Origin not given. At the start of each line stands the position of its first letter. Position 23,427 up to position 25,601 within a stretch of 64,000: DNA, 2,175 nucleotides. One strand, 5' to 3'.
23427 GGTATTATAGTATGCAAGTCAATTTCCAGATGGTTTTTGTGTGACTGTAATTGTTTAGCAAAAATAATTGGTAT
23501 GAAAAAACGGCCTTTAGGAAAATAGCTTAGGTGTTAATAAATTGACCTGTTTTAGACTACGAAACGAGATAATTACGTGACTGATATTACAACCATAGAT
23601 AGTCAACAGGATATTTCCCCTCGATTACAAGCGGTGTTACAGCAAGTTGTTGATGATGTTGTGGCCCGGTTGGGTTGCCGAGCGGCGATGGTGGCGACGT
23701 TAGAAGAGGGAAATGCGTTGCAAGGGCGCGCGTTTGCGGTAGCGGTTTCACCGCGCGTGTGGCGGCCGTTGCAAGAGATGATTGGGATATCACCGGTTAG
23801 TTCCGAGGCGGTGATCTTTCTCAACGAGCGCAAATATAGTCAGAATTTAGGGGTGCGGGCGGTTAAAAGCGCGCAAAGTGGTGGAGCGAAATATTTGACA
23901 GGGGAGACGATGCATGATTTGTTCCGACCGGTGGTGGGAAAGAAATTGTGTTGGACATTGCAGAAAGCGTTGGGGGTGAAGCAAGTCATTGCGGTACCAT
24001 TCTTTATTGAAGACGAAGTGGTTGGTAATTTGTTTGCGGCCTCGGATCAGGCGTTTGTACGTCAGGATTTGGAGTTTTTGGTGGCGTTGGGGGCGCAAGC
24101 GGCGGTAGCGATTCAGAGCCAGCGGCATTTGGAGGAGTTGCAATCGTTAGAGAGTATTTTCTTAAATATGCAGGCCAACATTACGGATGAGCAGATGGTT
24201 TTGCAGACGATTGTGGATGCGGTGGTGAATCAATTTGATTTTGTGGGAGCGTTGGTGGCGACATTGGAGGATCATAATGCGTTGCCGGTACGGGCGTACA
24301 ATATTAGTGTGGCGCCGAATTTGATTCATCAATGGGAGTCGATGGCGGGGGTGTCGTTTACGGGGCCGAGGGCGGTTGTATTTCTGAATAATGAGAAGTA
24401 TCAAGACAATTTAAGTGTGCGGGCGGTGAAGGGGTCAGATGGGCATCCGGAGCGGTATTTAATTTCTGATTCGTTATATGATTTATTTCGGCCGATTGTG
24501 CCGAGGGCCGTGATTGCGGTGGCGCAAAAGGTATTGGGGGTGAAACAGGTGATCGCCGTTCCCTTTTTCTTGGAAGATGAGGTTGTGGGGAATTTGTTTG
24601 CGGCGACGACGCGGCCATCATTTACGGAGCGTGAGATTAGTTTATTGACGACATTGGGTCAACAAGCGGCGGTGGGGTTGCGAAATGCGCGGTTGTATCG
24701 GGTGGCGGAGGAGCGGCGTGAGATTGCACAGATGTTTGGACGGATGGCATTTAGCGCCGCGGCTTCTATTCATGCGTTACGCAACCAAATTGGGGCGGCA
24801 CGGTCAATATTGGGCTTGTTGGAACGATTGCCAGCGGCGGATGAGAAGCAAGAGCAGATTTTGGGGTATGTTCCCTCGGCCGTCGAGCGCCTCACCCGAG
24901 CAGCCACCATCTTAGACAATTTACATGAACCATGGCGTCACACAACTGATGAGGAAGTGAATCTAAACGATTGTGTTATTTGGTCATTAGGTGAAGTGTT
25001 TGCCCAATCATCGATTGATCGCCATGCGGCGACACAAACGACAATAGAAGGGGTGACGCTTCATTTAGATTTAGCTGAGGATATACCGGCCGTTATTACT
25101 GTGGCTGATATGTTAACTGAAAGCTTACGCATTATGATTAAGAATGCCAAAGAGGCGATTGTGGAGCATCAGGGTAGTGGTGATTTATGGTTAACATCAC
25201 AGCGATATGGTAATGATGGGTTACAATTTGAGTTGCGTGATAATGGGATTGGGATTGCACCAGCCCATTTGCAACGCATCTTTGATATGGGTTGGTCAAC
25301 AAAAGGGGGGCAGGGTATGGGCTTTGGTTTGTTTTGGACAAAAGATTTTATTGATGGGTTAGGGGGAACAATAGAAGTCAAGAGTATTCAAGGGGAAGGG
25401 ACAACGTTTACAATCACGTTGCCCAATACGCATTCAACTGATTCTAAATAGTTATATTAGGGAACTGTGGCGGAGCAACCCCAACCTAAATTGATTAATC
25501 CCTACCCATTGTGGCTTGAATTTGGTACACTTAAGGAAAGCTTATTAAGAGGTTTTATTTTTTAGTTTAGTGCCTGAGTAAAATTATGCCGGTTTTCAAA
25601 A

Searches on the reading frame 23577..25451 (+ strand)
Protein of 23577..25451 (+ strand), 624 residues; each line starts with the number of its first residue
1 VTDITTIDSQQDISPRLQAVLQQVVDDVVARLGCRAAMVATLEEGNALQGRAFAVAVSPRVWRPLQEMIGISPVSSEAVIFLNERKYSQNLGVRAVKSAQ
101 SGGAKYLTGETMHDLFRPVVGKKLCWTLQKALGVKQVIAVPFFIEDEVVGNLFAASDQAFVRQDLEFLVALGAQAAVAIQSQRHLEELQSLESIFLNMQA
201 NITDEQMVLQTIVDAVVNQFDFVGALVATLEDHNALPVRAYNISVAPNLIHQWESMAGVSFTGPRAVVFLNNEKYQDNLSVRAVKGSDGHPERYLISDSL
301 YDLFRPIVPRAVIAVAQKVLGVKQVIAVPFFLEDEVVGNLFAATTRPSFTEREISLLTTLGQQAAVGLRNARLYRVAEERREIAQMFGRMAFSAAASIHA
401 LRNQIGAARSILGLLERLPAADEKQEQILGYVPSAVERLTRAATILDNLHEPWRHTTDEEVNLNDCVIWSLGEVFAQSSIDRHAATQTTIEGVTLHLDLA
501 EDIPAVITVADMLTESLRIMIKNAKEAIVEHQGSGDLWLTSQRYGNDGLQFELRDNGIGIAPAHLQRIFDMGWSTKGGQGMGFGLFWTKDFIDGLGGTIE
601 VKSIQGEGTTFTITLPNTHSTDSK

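Call 7: search_protein_families(library=pfam, proteins=[window:23577-25451:+], max_evalue=0.1)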
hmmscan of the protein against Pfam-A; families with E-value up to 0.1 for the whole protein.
window:23577-25451:+ (624 aa): 4 families
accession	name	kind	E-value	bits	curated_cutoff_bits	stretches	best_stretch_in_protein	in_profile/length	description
PF02518.31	HATPase_c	-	8.4e-19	68.5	26.4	1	515-618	4-110/111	Histidine kinase-, DNA gyrase B-, and HSP90-like ATPase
PF13185.12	GAF_2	-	1.3e-16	61.5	28.6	2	204-368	3-135/136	GAF domain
PF01590.32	GAF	-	3.7e-16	60.3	22.4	2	17-179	2-133/133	GAF domain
PF13492.12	GAF_3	-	1.1e-11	45.7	27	2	133-180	79-128/129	GAF domain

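Call 8: search_protein_families(library=ncbifam, proteins=[window:23577-25451:+], max_evalue=0.1)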
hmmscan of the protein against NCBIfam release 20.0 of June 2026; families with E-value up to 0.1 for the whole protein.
window:23577-25451:+ (624 aa): 63 families (the best 25 are shown)
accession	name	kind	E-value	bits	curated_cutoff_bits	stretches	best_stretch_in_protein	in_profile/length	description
NF008468.0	PRK11360.1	equivalog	8.8e-23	80.5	646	1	396-621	402-612/616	two-component system sensor histidine kinase AtoS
NF007688.0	PRK10364.1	equivalog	1.9e-21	76.4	479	1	380-618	233-452/460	two-component system sensor histidine kinase ZraS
TIGR02916.1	PEP_his_kin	equivalog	3.3e-21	75.6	300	1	325-616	412-679/679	XrtA/PEP-CTERM system histidine kinase PrsK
NF008298.1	PRK11086.1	subfamily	8.2e-19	67.4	520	1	492-618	401-526/529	DcuS/MalK family sensor histidine kinase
NF008302.0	PRK11091.1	equivalog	1.6e-15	56.4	838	1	486-619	371-507/779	aerobic respiration two-component sensor histidine kinase ArcB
NF038334.1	malate_HK_MalK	exception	2e-15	56.4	800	1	492-622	401-530/533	malate sensor histidine kinase MalK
NF010411.0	PRK13837.1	equivalog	1.1e-14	53.5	647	1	550-621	609-679/828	two-component system VirA-like sensor kinase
NF046044.1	PnpS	equivalog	3e-13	49.5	400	1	487-616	261-390/390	two-component system histidine kinase PnpS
NF052574.1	HisKinEspCMyxo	equivalog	9.7e-13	47.2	1200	1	502-620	520-640/785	serine histidine kinase EspC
NF047786.1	his_kin_MadS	equivalog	2e-12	47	500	2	309-410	114-216/434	MadS family sensor histidine kinase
TIGR02956.1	TMAO_torS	equivalog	1.3e-11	43.4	676.5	1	490-621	556-686/967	TMAO reductase system sensor histidine kinase/response regulator TorS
NF038348.1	T2SS_HK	subfamily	1.4e-11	43.5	450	1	502-616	461-572/574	histidine kinase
NF033092.0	HK_WalK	equivalog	1.5e-11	43.6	725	1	475-616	452-593/594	cell wall metabolism sensor histidine kinase WalK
NF041777.1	sens_FixL_Rhizob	equivalog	2.2e-11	43.1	850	1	389-619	261-483/485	sensor protein FixL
NF047405.1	SensHisKinSapS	equivalog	2.3e-11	43.7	550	1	494-617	209-333/341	two-component system sensor histidine kinase SapS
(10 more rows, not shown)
